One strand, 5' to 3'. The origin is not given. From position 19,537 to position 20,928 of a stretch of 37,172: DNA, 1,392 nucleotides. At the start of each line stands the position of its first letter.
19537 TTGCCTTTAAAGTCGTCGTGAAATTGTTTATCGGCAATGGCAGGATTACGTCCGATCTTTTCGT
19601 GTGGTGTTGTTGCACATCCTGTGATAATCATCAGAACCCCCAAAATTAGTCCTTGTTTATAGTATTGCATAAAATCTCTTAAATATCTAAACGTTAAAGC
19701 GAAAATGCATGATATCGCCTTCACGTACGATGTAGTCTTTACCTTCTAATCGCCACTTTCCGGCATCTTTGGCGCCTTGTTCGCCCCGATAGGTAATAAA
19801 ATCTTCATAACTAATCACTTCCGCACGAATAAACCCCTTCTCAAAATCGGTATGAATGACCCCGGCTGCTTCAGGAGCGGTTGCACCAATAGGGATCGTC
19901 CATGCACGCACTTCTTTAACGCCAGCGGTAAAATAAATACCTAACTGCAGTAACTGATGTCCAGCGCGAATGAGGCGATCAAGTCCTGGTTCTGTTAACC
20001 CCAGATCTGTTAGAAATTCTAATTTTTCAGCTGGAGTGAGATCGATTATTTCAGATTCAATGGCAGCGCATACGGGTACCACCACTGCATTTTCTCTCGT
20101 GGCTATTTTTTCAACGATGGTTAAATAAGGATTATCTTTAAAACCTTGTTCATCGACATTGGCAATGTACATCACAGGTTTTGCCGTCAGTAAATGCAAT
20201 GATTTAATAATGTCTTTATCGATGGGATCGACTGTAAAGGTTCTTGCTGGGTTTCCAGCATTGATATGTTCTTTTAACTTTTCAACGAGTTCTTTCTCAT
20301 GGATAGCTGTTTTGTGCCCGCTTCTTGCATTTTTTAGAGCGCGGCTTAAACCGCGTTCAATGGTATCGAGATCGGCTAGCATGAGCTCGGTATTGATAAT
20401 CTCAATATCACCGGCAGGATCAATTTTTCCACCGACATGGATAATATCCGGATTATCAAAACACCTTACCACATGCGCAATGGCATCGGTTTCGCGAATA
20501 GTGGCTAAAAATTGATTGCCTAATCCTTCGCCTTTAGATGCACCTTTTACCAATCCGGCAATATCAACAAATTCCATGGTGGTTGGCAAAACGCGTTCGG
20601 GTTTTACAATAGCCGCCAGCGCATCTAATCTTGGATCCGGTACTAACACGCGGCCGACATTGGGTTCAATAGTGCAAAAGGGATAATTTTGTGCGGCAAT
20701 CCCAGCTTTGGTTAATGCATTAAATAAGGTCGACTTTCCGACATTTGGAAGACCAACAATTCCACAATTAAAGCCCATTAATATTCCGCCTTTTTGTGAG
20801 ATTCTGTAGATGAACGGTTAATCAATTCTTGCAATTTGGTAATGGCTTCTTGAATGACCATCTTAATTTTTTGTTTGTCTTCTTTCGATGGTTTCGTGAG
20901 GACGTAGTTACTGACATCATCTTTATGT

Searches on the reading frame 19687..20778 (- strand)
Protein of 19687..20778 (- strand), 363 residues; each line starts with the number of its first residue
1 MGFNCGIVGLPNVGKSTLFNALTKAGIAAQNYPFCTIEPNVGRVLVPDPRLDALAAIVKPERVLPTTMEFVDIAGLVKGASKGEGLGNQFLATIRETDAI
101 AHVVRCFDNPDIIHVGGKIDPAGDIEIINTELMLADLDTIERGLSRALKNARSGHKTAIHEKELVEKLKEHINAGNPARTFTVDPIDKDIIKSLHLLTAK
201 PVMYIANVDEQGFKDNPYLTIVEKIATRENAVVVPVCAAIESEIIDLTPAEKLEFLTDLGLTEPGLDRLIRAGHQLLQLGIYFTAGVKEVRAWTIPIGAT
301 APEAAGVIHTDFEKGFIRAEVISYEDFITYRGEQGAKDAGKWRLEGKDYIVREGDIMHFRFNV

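Call 62: list_cluster_members(proteins=[window:19687-20778:-, window:20778-21362:-, window:31872-32327:+])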
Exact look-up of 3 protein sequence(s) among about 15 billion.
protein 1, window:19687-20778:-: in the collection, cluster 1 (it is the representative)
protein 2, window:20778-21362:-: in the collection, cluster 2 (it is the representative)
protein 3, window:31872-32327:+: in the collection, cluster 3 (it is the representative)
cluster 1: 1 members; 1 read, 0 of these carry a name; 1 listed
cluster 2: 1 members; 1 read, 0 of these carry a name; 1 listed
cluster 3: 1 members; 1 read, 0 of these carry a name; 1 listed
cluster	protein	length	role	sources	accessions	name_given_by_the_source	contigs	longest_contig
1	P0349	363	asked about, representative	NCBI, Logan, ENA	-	-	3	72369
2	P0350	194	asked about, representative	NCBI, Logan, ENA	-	-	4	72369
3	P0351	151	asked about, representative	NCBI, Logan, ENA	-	-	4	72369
